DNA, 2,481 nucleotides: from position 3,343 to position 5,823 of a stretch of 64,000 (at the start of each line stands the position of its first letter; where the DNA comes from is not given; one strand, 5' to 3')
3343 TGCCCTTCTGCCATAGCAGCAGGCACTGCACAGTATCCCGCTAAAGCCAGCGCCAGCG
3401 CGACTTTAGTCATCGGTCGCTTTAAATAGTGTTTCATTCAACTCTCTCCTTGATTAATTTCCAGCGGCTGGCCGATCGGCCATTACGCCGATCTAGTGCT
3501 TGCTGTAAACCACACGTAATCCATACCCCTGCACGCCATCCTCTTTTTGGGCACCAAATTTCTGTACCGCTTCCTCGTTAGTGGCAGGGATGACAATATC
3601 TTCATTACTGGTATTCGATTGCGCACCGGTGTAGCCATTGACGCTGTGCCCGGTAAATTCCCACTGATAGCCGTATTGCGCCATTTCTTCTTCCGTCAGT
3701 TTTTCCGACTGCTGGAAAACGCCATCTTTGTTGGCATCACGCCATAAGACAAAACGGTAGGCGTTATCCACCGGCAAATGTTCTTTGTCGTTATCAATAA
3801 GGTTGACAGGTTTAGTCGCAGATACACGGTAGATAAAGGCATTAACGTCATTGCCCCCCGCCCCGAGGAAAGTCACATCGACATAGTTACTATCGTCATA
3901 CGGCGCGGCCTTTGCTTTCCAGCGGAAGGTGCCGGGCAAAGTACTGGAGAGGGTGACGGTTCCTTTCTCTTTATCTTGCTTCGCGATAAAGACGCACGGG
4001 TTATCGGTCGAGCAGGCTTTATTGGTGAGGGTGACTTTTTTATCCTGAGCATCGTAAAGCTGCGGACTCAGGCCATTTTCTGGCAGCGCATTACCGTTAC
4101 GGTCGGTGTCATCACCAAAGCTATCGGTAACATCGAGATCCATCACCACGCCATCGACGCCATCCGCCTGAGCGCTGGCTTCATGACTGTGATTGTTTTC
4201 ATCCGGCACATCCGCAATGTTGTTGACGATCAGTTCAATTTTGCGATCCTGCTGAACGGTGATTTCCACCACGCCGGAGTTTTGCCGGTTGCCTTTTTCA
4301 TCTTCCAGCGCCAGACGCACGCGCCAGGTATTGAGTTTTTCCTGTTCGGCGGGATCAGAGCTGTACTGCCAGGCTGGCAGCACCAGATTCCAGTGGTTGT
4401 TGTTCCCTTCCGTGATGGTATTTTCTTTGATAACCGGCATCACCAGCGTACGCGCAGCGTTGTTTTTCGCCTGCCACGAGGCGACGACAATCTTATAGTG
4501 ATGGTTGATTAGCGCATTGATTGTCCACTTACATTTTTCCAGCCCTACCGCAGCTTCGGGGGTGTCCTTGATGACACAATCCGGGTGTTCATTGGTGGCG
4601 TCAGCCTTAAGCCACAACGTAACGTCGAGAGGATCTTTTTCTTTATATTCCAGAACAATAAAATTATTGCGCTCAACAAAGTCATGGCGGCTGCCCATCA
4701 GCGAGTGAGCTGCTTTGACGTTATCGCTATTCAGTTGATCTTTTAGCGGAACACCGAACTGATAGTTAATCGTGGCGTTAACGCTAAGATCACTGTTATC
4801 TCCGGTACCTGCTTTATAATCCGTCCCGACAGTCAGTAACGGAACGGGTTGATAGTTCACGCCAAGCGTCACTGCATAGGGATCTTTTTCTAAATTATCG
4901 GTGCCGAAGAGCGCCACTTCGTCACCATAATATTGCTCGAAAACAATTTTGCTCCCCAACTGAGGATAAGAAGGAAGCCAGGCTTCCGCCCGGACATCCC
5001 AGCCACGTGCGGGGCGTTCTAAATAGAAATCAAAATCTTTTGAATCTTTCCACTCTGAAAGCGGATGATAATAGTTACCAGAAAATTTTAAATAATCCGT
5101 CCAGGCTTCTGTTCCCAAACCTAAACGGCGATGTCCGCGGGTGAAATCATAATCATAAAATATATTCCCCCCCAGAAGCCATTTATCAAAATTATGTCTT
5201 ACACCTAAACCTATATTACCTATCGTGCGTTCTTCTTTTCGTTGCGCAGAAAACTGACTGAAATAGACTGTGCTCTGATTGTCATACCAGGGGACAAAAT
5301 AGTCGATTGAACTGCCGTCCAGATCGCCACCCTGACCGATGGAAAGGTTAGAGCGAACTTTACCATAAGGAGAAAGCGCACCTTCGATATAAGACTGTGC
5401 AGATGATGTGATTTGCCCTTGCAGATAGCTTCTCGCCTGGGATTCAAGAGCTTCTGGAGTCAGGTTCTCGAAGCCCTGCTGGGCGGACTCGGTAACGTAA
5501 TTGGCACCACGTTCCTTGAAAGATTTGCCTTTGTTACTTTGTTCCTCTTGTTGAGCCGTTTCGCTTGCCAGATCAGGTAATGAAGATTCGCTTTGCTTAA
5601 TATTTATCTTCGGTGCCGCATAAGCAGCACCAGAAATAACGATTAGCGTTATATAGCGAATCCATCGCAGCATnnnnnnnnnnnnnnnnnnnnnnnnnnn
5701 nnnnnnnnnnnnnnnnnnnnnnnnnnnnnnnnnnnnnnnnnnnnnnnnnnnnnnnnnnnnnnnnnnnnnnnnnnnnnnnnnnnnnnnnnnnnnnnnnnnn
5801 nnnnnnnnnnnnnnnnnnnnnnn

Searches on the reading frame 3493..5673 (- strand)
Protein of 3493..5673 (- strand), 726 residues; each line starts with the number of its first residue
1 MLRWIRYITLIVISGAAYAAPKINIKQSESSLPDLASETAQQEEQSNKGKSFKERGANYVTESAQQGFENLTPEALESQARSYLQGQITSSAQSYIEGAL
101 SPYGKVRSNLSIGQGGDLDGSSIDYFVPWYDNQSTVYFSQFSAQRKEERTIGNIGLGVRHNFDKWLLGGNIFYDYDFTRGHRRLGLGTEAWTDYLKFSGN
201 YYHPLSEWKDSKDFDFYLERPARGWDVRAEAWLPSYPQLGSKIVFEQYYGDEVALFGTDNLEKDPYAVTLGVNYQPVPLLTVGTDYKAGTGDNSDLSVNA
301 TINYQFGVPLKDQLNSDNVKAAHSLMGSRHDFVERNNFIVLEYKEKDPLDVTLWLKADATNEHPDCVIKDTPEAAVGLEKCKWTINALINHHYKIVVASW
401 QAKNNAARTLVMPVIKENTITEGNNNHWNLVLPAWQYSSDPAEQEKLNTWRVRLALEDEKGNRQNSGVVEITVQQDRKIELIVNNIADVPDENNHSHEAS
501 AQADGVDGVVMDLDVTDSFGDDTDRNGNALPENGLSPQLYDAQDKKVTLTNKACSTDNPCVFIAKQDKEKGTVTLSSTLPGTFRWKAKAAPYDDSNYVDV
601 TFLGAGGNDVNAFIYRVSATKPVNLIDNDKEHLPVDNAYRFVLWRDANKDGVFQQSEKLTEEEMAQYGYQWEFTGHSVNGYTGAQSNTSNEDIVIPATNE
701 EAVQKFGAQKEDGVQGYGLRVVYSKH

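Call 7: search_protein_families(library=pfam, proteins=[window:3493-5673:-])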
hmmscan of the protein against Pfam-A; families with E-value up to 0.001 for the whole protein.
window:3493-5673:- (726 aa): 1 family
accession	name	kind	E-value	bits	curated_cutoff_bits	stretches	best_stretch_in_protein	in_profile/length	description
PF11924.14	IAT_beta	-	1.6e-105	353.1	22.3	1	64-337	3-279/279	Inverse autotransporter, beta-domain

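Call 34: find_related_loci(query=window:3493-5673:-, collection=genome_contigs, flank=3000)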
Query window:3493-5673:- (726 aa) in genome_contigs; peptide patterns used: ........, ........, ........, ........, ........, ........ (x = any residue, [..] = any of these).
37 stretches matched a pattern; 21 encode a relative of the query (tblastn E <= 1e-3); 20 distinct loci.
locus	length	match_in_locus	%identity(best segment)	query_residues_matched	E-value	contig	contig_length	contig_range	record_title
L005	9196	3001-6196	97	1-726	0e+0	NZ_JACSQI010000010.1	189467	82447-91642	Escherichia whittamii strain Sa2BVA5 NODE_10_length_189467_cov_8.267575, whole genome shotgun sequence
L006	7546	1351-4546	99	1-726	0e+0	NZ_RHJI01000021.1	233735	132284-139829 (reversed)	Escherichia sp. E1V33 1V33_21_consensus, whole genome shotgun sequence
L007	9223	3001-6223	91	1-726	0e+0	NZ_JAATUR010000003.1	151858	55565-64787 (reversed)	Escherichia coli strain SCPM-O-B-8794 3length=151858, whole genome shotgun sequence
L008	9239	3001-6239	83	1-726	0e+0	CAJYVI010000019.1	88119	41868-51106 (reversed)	MAG: uncultured Pseudocitrobacter sp. isolate SP260_1_metabat2_genome_mining.39 genome assembly, contig: k127_110460, wh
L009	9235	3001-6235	84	1-726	0e+0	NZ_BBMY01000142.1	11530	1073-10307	Escherichia albertii NBRC 107761 = DSM 17582 strain NBRC 107761, whole genome shotgun sequence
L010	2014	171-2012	90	1-615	0e+0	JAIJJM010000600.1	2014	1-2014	MAG: Collinsella sp. isolate Map_57_008 contig_100_6809, whole genome shotgun sequence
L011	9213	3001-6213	72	1-725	0e+0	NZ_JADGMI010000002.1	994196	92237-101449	Superficieibacter sp. 1612_C1 1612_C1_2, whole genome shotgun sequence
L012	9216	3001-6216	71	1-726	0e+0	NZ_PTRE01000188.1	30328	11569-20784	Escherichia sp. MOD1-EC7003 MOD1-EC7003_189_length_30328_cov_114, whole genome shotgun sequence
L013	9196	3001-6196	82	14-726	0e+0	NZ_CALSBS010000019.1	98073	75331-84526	Pseudocitrobacter vendiensis strain CPO20170097T, whole genome shotgun sequence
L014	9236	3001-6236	82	1-726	0e+0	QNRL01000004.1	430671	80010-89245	Pseudocitrobacter faecalis strain DSM 27453 Ga0244571_104, whole genome shotgun sequence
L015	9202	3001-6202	75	1-726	0e+0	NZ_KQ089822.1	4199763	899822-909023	Citrobacter sp. MGH106 aetzL-supercont1.1, whole genome shotgun sequence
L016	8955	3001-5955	95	1-726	0e+0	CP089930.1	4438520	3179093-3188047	Escherichia coli strain E69 chromosome, complete genome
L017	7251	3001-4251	35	21-473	1e-84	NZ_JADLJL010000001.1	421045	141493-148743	Pseudomonas guariconensis strain 20-MO00619-0 contig00001, whole genome shotgun sequence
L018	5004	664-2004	35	21-518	3e-84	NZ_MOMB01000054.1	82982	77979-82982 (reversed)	Erwinia sp. OLFS4 NODE_14_length_82982_cov_53.0189_ID_27, whole genome shotgun sequence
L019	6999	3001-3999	44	62-395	4e-84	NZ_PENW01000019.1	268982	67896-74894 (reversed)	Proteus cibi strain FJ2001126-3 scaffold8, whole genome shotgun sequence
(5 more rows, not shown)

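Call 74: find_homologous_proteins(query=window:3493-5673:-, max_evalue=1e-50)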
Query window:3493-5673:- (726 aa): 719 proteins with E <= 1e-50 among 8000 candidates; the best 120 are listed.
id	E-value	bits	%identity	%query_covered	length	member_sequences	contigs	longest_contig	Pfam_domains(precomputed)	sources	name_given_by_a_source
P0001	0.0e+0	1673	99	100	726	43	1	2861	PF11924.15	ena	-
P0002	0.0e+0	1656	98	100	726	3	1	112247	PF11924.15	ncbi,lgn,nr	ncbi:intimin-like inverse autotransporter SinH [Escherichia coli]|nr:intimin-like inverse autotransp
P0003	0.0e+0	1616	96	100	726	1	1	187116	PF11924.15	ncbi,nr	ncbi:TPA: intimin-like inverse autotransporter protein SinH [Escherichia coli]|nr:intimin-like inver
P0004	0.0e+0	1611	95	100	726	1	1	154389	PF11924.15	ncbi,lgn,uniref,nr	ncbi:intimin-like inverse autotransporter SinH [Escherichia sp. E4702]|uniref:intimin-like inverse a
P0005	0.0e+0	1609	99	95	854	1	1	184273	PF11924.15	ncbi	-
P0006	0.0e+0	1605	95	100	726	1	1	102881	PF11924.15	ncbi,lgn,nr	ncbi:intimin-like inverse autotransporter SinH [Escherichia coli]|nr:intimin-like inverse autotransp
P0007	0.0e+0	1601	94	100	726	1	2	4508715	PF11924.15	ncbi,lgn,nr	ncbi:intimin-like inverse autotransporter SinH [Escherichia coli]|nr:intimin-like inverse autotransp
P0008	0.0e+0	1600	95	100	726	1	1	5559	PF11924.15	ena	-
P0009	0.0e+0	1600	94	100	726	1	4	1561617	PF11924.15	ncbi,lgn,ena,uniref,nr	ncbi:TPA: intimin-like inverse autotransporter SinH [Escherichia coli]|uniref:intimin-like inverse a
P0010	0.0e+0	1599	94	100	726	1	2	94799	PF11924.15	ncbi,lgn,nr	ncbi:intimin-like inverse autotransporter SinH [Escherichia coli]|nr:intimin-like inverse autotransp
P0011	0.0e+0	1596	94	100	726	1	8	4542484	PF11924.15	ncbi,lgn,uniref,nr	ncbi:intimin-like inverse autotransporter SinH [Escherichia coli]|uniref:intimin-like inverse autotr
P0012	0.0e+0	1589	94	100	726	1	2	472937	PF11924.15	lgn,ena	-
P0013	0.0e+0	1587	93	100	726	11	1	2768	PF11924.15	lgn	-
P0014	0.0e+0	1585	93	100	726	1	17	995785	PF11924.15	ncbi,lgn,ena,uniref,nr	ncbi:TPA: intimin-like inverse autotransporter SinH [Escherichia coli]|uniref:intimin-like inverse a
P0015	0.0e+0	1582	93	100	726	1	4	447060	PF11924.15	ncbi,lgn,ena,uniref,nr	ncbi:intimin-like inverse autotransporter SinH [Escherichia sp. 93.1518]|uniref:intimin-like inverse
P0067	0.0e+0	1383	80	100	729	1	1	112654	PF11924.15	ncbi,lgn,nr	ncbi:intimin-like inverse autotransporter SinH [Salmonella enterica]|nr:intimin-like inverse autotra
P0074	0.0e+0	1301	75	100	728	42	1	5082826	PF11924.15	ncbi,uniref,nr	ncbi:intimin-like inverse autotransporter SinH [Citrobacter sp. S-77]|uniref:intimin-like inverse au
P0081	0.0e+0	1250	73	100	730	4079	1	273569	PF11924.15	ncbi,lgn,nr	ncbi:intimin-like inverse autotransporter SinH [Salmonella enterica]|nr:intimin-like inverse autotra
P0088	0.0e+0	1237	73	98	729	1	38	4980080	PF11924.15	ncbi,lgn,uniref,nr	ncbi:intimin-like inverse autotransporter SinH [Salmonella enterica subsp. salamae]|uniref:Intimin n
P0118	0.0e+0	1184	69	100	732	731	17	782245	PF11924.15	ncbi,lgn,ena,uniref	ncbi:intimin-like inverse autotransporter SinH [Citrobacter freundii]|uniref:intimin-like inverse au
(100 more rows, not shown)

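Call 75: find_encoding_contigs(protein=P0081, flank=2500, max_places=1)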
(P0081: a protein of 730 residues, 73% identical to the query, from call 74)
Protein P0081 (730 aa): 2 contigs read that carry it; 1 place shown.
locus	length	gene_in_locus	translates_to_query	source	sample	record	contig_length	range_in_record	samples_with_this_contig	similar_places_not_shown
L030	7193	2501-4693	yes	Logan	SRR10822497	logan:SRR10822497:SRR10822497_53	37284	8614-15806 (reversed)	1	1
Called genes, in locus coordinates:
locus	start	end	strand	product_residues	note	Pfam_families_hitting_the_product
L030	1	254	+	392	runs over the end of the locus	PF01011:PQQ (faint), PF13570:Beta-prop_ACSF4, PF25293:Beta-prop_EMC1_N (faint), PF13360:PQQ_2, PF13570:Beta-prop_ACSF4, PF13360:PQQ_2 (weak)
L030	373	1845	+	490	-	PF00071:Ras (faint), PF00350:Dynamin_N (faint), PF01926:MMR_HSR1, PF02421:FeoB_N, PF00009:GTP_EFTU, PF01926:MMR_HSR1, PF02421:FeoB_N, PF14714:KH_dom-like, +4 more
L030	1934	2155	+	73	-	PF07191:Zn_ribbon_6, PF03119:DNA_ligase_ZBD (faint)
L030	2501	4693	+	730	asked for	PF11924:IAT_beta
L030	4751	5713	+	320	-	-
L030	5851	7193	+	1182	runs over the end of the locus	PF05688:BIg21, PF05689:InvE_AD, PF05688:BIg21, PF05689:InvE_AD, PF05688:BIg21, PF05689:InvE_AD, PF05688:BIg21, PF05689:InvE_AD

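Call 76: find_encoding_contigs(protein=P0067, flank=2500, max_places=1)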
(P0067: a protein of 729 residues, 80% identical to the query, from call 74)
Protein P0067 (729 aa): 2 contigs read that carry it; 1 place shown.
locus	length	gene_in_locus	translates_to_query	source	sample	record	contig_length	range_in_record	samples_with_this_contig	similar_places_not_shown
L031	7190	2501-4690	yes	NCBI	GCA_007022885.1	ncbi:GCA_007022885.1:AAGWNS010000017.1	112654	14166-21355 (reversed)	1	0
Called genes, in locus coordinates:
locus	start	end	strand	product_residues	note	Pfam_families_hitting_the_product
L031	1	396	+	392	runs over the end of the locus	PF01011:PQQ (faint), PF13570:Beta-prop_ACSF4, PF25293:Beta-prop_EMC1_N (faint), PF13360:PQQ_2, PF13570:Beta-prop_ACSF4, PF13360:PQQ_2 (weak)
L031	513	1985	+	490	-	PF00071:Ras (faint), PF00350:Dynamin_N (faint), PF01926:MMR_HSR1, PF02421:FeoB_N, PF00009:GTP_EFTU, PF01926:MMR_HSR1, PF02421:FeoB_N, PF14714:KH_dom-like, +4 more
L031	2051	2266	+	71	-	PF07191:Zn_ribbon_6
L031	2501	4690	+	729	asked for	PF11924:IAT_beta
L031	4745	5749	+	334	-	-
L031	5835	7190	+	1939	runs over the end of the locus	PF05688:BIg21, PF05689:InvE_AD, PF05688:BIg21, PF05689:InvE_AD, PF05688:BIg21, PF05689:InvE_AD, PF05688:BIg21, PF05689:InvE_AD, +4 more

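Call 77: find_encoding_contigs(protein=P0088, flank=2500, max_places=1)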
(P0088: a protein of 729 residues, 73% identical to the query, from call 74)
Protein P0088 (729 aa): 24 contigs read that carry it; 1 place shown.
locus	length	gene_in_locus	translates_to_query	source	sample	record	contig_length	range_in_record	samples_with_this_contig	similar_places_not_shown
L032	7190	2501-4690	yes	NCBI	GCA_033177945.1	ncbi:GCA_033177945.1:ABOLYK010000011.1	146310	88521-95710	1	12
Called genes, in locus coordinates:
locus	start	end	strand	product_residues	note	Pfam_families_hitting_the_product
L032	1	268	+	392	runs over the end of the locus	PF01011:PQQ (faint), PF25293:Beta-prop_EMC1_N (faint), PF07774:EMC1_C (faint), PF13360:PQQ_2, PF13570:Beta-prop_ACSF4, PF13360:PQQ_2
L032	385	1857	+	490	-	PF00071:Ras (faint), PF00350:Dynamin_N (faint), PF01926:MMR_HSR1, PF02421:FeoB_N, PF00009:GTP_EFTU, PF01926:MMR_HSR1, PF02421:FeoB_N, PF14714:KH_dom-like, +4 more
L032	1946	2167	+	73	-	PF07191:Zn_ribbon_6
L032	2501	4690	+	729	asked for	PF11924:IAT_beta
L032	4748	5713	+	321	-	-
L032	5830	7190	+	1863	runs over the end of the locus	PF05688:BIg21, PF05689:InvE_AD, PF05688:BIg21, PF05689:InvE_AD, PF05688:BIg21, PF05689:InvE_AD, PF05688:BIg21, PF05689:InvE_AD, +6 more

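Call 78: find_encoding_contigs(protein=P0118, flank=2500, max_places=1)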
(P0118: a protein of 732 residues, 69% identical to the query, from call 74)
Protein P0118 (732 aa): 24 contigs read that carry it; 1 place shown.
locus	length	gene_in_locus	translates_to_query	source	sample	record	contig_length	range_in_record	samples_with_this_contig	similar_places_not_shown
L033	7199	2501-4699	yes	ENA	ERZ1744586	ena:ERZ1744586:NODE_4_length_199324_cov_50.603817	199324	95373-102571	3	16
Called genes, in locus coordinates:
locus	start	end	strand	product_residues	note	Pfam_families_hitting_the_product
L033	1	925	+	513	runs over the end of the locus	PF07690:MFS_1, PF00854:PTR2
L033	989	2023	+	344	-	PF01408:GFO_IDH_MocA (weak)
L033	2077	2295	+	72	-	PF07191:Zn_ribbon_6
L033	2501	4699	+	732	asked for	PF11924:IAT_beta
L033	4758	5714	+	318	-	-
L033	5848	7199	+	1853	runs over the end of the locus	PF05688:BIg21, PF05689:InvE_AD, PF05688:BIg21, PF05689:InvE_AD, PF05688:BIg21, PF05689:InvE_AD, PF05688:BIg21, PF05689:InvE_AD, +5 more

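Call 79: find_encoding_contigs(protein=P0074, flank=2500, max_places=1)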
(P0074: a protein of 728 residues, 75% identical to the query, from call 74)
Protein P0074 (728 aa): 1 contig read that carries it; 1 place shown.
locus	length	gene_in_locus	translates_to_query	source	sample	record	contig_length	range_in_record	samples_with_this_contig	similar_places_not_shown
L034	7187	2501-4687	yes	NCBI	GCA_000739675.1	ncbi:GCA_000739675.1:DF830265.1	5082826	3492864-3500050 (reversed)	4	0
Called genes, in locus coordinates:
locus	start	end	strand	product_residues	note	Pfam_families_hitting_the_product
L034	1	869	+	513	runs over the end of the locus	PF07690:MFS_1, PF00854:PTR2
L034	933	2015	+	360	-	PF01408:GFO_IDH_MocA (weak)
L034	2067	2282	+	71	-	PF07191:Zn_ribbon_6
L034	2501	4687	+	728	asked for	PF11924:IAT_beta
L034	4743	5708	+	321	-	-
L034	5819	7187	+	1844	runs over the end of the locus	PF05688:BIg21, PF05689:InvE_AD, PF05688:BIg21, PF05689:InvE_AD, PF05688:BIg21, PF05689:InvE_AD, PF05688:BIg21, PF05689:InvE_AD, +5 more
